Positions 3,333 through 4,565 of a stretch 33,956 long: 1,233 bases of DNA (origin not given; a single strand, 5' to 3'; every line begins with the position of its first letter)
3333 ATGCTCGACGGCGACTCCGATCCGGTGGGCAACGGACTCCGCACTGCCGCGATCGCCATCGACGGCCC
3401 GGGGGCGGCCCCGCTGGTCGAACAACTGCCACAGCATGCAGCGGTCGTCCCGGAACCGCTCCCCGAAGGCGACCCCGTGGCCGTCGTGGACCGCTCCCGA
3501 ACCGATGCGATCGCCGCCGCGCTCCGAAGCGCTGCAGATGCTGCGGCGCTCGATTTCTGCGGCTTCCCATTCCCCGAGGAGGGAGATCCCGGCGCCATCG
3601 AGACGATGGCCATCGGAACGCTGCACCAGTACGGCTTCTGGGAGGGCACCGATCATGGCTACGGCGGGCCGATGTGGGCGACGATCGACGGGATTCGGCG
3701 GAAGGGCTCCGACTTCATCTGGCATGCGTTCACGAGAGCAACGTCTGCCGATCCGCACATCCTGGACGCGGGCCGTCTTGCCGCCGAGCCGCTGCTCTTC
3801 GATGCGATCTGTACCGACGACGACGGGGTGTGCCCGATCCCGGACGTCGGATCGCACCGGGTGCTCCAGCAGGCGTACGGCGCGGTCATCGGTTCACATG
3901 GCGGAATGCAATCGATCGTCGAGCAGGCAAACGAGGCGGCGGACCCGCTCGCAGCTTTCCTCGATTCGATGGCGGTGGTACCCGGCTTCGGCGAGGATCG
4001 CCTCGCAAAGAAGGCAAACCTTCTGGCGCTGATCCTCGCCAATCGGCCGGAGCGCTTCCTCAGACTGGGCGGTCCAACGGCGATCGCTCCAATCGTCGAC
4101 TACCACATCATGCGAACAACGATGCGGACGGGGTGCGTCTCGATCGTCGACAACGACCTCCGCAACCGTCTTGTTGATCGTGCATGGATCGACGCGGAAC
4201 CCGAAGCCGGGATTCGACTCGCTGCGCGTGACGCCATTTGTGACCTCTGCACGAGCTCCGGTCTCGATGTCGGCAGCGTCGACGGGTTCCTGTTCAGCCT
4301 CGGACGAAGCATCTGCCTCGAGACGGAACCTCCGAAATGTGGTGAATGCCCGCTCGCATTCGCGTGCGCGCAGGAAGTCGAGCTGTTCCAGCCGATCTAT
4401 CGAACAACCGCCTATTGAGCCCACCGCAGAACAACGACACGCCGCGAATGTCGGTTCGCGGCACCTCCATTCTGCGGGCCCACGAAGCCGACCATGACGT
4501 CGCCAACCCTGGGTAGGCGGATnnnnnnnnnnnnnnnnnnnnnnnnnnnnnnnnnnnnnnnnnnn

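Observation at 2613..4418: PfkB kinase fused to a QNG1(DUF2419)/HhH-GPD-like Fe-S glycosylase: possible one-polypeptide nucleoside salvage route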

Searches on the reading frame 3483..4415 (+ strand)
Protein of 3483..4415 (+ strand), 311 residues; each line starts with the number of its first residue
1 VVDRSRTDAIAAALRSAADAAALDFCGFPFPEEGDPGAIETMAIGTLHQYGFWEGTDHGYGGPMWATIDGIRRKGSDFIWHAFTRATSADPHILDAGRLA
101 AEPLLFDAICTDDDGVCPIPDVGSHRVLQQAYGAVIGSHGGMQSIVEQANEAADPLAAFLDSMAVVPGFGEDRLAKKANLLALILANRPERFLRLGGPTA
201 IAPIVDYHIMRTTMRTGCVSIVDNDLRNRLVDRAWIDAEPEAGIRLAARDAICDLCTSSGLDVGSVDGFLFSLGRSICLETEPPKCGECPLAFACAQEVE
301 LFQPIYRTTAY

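Call 3: search_protein_families(library=pfam, proteins=[window:3483-4415:+], max_evalue=1)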
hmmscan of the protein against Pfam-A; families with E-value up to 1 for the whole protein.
window:3483-4415:+ (311 aa): 0 families

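Call 4: search_protein_families(library=ncbifam, proteins=[window:3483-4415:+], max_evalue=1)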
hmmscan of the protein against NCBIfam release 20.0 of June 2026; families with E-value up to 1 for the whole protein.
window:3483-4415:+ (311 aa): 1 family
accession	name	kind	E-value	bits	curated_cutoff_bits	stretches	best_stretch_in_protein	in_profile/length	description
TIGR01084.1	mutY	equivalog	0.11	12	286.5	1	266-297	178-208/277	A/G-specific adenine glycosylase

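Call 6: find_homologous_proteins(query=window:3483-4415:+, max_evalue=0.001)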
Query window:3483-4415:+ (311 aa): 29 proteins with E <= 0.001 among 8000 candidates.
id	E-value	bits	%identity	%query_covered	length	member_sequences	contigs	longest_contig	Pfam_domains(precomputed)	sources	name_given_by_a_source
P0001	1.4e-144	499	69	100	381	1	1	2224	PF00294.30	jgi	jgi:hypothetical protein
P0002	1.1e-141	490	69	100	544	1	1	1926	PF00294.30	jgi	jgi:sugar/nucleoside kinase (ribokinase family)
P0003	1.1e-134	467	67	97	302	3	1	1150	-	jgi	jgi:hypothetical protein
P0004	2.7e-133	462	64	100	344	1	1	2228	-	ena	-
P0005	1.2e-105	371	54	100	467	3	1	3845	PF00294.30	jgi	jgi:hypothetical protein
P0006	2.2e-102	361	53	99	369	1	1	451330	PF00294.30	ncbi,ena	-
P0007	4.8e-102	360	53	100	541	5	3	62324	PF10343.15,PF00294.30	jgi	-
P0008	6.9e-102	359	53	100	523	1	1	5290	PF10343.15,PF00294.30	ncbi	-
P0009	1.7e-101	358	54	97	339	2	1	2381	-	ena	-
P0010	3.8e-101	357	55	96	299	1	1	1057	-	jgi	jgi:hypothetical protein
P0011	5.8e-100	353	53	100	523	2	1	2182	PF10343.15,PF00294.30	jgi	-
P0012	1.6e-99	351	52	100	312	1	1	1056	-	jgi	jgi:hypothetical protein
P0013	8.5e-98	346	52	100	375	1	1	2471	PF10343.15,PF00294.30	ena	-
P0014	3.5e-97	344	53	99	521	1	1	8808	PF00294.30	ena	-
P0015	1.5e-91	325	50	99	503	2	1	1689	PF00294.30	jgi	jgi:hypothetical protein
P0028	1.9e-56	210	38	100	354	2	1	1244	PF10343.15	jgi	jgi:hypothetical protein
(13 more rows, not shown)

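Call 9: search_solved_structures(query=A2, max_evalue=10, show_alignments=4)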
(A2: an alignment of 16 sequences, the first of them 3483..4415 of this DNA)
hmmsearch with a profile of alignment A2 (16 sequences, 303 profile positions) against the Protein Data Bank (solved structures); distinct sequences matched with E-value up to 10: 12.
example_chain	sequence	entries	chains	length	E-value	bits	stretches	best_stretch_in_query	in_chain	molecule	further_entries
7ugk_A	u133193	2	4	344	0.0038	19.5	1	21-163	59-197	Queuosine salvage protein DUF2419 | Queuosine salvage protein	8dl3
5ab4_A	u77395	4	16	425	0.97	11.6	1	39-148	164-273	SCP2-THIOLASE LIKE PROTEIN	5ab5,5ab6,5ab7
3ph0_A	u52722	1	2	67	1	11.6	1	99-160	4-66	AscE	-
9j4c_A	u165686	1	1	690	1.2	11.3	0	210-291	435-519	Plexin-A1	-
7y4p_A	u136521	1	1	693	1.2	11.3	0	210-291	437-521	Plexin-A1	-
7y4q_B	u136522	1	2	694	1.2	11.2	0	210-291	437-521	Plexin-A1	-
2q1k_A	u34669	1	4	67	1.5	11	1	98-160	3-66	AscE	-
2isj_A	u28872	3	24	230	1.6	10.9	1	69-100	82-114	BluB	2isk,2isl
8a5f_A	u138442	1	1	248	2.3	10.3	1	257-288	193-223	Endonuclease III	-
8a5c_A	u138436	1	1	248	2.4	10.3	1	257-288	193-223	Endonuclease III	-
4unf_A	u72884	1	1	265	2.7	10.1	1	257-288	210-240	ENDONUCLEASE III-1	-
5l56_A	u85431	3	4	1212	3.5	9.8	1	207-291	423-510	Plexin-A1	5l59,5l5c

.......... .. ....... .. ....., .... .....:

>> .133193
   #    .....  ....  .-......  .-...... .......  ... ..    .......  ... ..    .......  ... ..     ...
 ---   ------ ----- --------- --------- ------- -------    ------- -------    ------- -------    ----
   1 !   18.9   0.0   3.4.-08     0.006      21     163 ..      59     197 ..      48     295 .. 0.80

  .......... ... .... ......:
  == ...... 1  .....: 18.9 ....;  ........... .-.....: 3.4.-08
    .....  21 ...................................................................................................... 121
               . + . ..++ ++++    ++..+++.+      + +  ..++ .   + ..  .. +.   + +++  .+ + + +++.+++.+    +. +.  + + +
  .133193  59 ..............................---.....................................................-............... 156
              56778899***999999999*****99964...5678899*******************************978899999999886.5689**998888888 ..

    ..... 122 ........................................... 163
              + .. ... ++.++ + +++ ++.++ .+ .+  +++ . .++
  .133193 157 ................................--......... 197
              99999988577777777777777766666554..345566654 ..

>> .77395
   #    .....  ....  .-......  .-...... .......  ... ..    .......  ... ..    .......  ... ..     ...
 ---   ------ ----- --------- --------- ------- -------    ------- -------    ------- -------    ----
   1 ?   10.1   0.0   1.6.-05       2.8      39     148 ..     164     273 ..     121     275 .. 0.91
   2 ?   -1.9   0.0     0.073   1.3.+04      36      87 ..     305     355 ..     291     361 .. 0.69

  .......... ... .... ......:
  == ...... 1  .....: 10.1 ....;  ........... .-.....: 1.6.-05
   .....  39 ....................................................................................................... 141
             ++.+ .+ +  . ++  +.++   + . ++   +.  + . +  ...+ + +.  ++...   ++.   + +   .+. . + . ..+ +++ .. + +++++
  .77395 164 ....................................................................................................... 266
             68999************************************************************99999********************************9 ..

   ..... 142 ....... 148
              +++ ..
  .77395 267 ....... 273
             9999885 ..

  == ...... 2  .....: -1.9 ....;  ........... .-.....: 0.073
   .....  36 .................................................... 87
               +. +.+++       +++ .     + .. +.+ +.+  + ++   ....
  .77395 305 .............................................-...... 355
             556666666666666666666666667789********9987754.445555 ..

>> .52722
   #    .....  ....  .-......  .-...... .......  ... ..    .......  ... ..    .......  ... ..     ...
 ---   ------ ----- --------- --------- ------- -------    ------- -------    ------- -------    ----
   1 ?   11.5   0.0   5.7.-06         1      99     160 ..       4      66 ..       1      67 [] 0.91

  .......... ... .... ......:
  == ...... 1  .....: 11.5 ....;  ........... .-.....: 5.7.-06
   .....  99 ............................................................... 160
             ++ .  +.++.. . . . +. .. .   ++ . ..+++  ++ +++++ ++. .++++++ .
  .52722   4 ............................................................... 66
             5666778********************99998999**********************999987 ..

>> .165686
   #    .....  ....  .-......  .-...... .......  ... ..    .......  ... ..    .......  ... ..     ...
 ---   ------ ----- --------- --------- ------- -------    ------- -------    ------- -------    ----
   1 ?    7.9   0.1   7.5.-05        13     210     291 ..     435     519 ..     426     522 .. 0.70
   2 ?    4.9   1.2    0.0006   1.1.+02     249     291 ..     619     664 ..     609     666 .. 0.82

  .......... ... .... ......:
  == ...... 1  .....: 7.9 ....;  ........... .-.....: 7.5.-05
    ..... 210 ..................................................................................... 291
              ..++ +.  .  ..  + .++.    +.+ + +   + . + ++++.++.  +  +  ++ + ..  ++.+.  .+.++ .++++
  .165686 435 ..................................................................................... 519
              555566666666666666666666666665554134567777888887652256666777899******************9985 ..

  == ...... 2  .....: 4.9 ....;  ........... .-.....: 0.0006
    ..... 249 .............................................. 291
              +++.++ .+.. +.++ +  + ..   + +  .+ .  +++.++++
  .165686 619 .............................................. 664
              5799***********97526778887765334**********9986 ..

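Call 10: search_protein_families(library=pfam, alignment_id=A2, max_evalue=10)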
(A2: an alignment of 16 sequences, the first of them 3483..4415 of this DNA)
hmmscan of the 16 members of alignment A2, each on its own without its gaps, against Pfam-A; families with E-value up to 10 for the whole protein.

A. member 1, window:3483-4415:+ (311 aa): 0 families

B. families by the number of members that match (of 16 scanned): 10 families
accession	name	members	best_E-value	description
PF10576.14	EndIII_4Fe-2S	6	1.4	Iron-sulfur binding domain of endonuclease III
PF10343.14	Q_salvage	4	1e-05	Queuosine salvage protein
PF03872.18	RseA_N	3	0.2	Anti sigma-E protein RseA, N-terminal domain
PF01437.31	PSI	2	0.059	Plexin repeat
PF02467.21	Whib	2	0.084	Transcription factor WhiB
PF23367.1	DUF7091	2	0.13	Family of unknown function (DUF7091)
PF11634.13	IPI_T4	1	0.0029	Nuclease inhibitor from bacteriophage T4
PF07152.18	YaeQ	1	0.097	YaeQ protein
PF18634.6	RXLR_WY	1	0.15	RXLR phytopathogen effector protein WY-domain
PF19979.4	DUF6415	1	0.23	Family of unknown function (DUF6415)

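Call 21: predict_structure(alignment_id=A2)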
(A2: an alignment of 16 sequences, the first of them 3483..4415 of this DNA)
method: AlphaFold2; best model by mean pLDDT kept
length: 311 residues; sequences in the alignment: 16
mean_pLDDT: 89.8   pTM: 0.89
mean pLDDT of the five models: 89.8, 88.4, 87.4, 86.9, 86.6
residues with pLDDT >= 90: 212; 70-90: 78; 50-70: 17; < 50: 4
segments of 3 or more residues with pLDDT < 50: 308-311
pLDDT, mean of each block of 10 residues (from residue 1): 95 79 71 93 94 84 93 93 96 97 98 96 94 97 97 95 95 90 92 79 89 94 93 88 93 94 88 86 89 91 57 38
secondary structure, 60 per line:
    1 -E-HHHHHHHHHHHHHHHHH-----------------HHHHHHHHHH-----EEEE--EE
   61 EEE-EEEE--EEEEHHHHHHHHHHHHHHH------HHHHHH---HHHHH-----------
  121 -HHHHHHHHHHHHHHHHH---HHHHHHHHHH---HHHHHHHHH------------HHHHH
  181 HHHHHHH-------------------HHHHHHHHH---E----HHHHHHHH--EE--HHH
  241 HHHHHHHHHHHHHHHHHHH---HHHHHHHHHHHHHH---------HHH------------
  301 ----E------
elements in order: H4-20 H38-47 E53-56 E59-63 E65-68 E71-74 H75-89 H96-101 H105-109 H122-138 H142-151 H155-163 H176-187 H207-215 H224-231 H238-259 H263-276

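Call 23: search_protein_representatives(alignment_id=A2)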
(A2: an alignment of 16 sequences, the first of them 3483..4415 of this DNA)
Query: 16 sequences, 303 profile positions. Proteins with E-value up to 0.001 (for the whole library): 754; up to 1e-10: 495; up to 1e-30: 114. The best 150 are listed.
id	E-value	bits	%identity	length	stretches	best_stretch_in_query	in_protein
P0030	2.7e-136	469.9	-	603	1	2-303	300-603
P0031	8.1e-128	442.1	-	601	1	3-303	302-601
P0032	2.4e-121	420.8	-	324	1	1-303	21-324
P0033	2.6e-119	414.2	-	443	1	1-303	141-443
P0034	2.6e-112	391.2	-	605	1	3-303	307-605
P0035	2.6e-105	368.2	-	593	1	4-303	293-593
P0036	2.6e-103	361.6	-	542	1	1-303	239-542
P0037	1.9e-102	358.8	-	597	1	7-303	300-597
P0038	6.2e-102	357.1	-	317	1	18-303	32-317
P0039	1.1e-101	356.2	-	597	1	2-303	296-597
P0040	1.9e-101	355.5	-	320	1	5-303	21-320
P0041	9.1e-101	353.2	-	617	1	1-303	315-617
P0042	8.7e-100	350.0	-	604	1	3-303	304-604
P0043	1.3e-98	346.2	-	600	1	2-303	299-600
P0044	9.2e-98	343.4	-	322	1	10-303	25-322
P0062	4.3e-84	298.5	-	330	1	18-303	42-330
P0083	1.3e-70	254.2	-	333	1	15-303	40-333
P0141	3.2e-32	128.2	-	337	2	55-291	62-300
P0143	1.1e-30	123.1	-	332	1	53-285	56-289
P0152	1.2e-29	119.7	-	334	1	55-288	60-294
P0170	2.4e-26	108.9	-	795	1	50-280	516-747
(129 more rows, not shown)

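Call 24: search_protein_families(library=pfam, proteins=[P0030, P0034, P0032, P0040, P0062, P0083, P0141, P0143, P0152, P0170], max_evalue=0.01)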
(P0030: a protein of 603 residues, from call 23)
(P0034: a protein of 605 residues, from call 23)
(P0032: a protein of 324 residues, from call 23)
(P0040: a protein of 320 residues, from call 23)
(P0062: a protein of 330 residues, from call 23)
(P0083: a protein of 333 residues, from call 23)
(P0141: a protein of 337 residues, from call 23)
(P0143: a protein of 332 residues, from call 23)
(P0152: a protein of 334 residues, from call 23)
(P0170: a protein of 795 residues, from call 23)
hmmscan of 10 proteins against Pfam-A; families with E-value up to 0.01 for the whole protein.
P0030 (603 aa): 1 family
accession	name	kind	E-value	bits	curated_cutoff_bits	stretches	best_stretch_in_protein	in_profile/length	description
PF00294.29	PfkB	-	1.6e-10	41.2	25.8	1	172-275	176-296/302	pfkB family carbohydrate kinase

P0034 (605 aa): 1 family
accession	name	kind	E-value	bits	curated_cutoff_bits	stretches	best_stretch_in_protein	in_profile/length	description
PF00294.29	PfkB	-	3.2e-13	50.1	25.8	1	165-270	173-296/302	pfkB family carbohydrate kinase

P0032 (324 aa): 1 family
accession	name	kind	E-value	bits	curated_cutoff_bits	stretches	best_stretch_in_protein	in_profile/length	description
PF10343.14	Q_salvage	-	0.0018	18.3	25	1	60-176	21-134/285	Queuosine salvage protein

P0040 (320 aa): 1 family
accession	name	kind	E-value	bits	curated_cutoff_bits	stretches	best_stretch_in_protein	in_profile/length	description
PF10343.14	Q_salvage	-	0.00036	20.6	25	1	45-148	8-108/285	Queuosine salvage protein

P0062 (330 aa): 1 family
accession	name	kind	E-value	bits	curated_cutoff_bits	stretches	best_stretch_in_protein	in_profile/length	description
PF10343.14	Q_salvage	-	2.9e-08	34.1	25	1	49-176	6-131/285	Queuosine salvage protein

P0083 (333 aa): 1 family
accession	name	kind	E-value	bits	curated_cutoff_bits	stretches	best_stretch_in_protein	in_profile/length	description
PF10343.14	Q_salvage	-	0.00029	20.9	25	1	51-179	7-131/285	Queuosine salvage protein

P0141 (337 aa): 3 families
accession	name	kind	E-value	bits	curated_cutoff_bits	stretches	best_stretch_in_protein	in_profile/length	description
PF10343.14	Q_salvage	-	3.7e-09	37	25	1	47-246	21-223/285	Queuosine salvage protein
PF09171.15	AGOG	-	0.00055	19.8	26.1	1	202-283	167-237/248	N-glycosylase/DNA lyase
PF00730.31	HhH-GPD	-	0.00091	20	26.2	1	81-233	17-103/108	HhH-GPD superfamily base excision DNA repair protein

P0143 (332 aa): 0 families

P0152 (334 aa): 2 families
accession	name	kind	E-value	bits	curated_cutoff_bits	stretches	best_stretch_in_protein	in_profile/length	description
PF10343.14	Q_salvage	-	7.1e-06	26.2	25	1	83-151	57-124/285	Queuosine salvage protein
PF09171.15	AGOG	-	0.0053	16.6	26.1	1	155-274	123-234/248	N-glycosylase/DNA lyase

P0170 (795 aa): 3 families
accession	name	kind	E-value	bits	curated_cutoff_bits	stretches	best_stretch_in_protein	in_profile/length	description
PF10343.14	Q_salvage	-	3.6e-10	40.3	25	1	501-611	11-122/285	Queuosine salvage protein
PF09171.15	AGOG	-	0.0041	16.9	26.1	1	657-737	164-233/248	N-glycosylase/DNA lyase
PF00730.31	HhH-GPD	-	0.0063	17.3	26.2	0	540-688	17-96/108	HhH-GPD superfamily base excision DNA repair protein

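Call 25: fold_search(model_id=the predicted structure, library=pdb)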
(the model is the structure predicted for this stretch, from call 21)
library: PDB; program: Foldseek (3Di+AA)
matches with E <= 10: 111; with E <= 0.001: 11
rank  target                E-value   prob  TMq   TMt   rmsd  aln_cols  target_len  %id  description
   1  7u1o_B                6.8e-10  1.00  0.77  0.74   3.1       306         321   17  Crystal structure of queuine salvage enzyme DUF2419 complexed with queuosine (released 2022-12-21)
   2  7u07_B                6.8e-10  1.00  0.75  0.73   3.5       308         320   17  Crystal structure of queuine salvage enzyme DUF2419, apo form (released 2022-12-21)
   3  7u07_A                1.0e-09  1.00  0.77  0.74   3.2       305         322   17  Crystal structure of queuine salvage enzyme DUF2419, apo form (released 2022-12-21)
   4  7ulc_B                1.8e-09  1.00  0.77  0.75   3.2       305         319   16  Crystal structure of queuine salvage enzyme DUF2419 mutant D231N, in complex with queuosine-5'-monophosphate (released 2022-12-21)
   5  7ulc_A                2.9e-09  1.00  0.76  0.76   3.2       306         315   17  Crystal structure of queuine salvage enzyme DUF2419 mutant D231N, in complex with queuosine-5'-monophosphate (released 2022-12-21)
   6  7u91_A                3.4e-09  1.00  0.77  0.75   3.1       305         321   17  Crystal structure of queuine salvage enzyme DUF2419, in complex with queuosine-5'-monophosphate (released 2022-12-21)
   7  7u5a_B                3.4e-09  1.00  0.76  0.74   3.3       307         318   16  Crystal structure of queuine salvage enzyme DUF2419 mutant K199C, complexed with queuosine (released 2022-12-21)
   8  7ugk_A                6.7e-09  1.00  0.73  0.67   3.9       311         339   16  Crystal structure of the human queuine salvage enzyme DUF2419, wild-type apo form (released 2022-12-21)
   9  7u5a_A                1.1e-08  1.00  0.77  0.74   3.2       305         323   17  Crystal structure of queuine salvage enzyme DUF2419 mutant K199C, complexed with queuosine (released 2022-12-21)
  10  7ugk_B                1.2e-08  1.00  0.74  0.68   3.3       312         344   15  Crystal structure of the human queuine salvage enzyme DUF2419, wild-type apo form (released 2022-12-21)
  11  7uk3                  2.0e-08  1.00  0.74  0.73   3.1       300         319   17  Crystal structure of queuine salvage enzyme DUF2419, wild-type (non-His6x tagged) (released 2022-12-21)
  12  1orp_A                2.0e-03  1.00  0.50  0.69   5.3       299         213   14  Structure of a Trapped Endonuclease III-DNA Covalent Intermediate: Estranged-Adenine Complex (released 2003-07-15)
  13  1orn_A                2.3e-03  1.00  0.51  0.71   5.1       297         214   14  Structure of a Trapped Endonuclease III-DNA Covalent Intermediate: Estranged-Guanine Complex (released 2003-07-15)
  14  8a5f                  3.2e-03  1.00  0.45  0.57   6.8       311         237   17  Crystal structure of Deinococcus radiodurans Endonuclease III-1 R61Q variant (released 2022-08-03)
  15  7rds                  3.4e-03  1.00  0.30  0.38  11.6       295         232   16  Structure of human NTHL1 (released 2021-12-29)
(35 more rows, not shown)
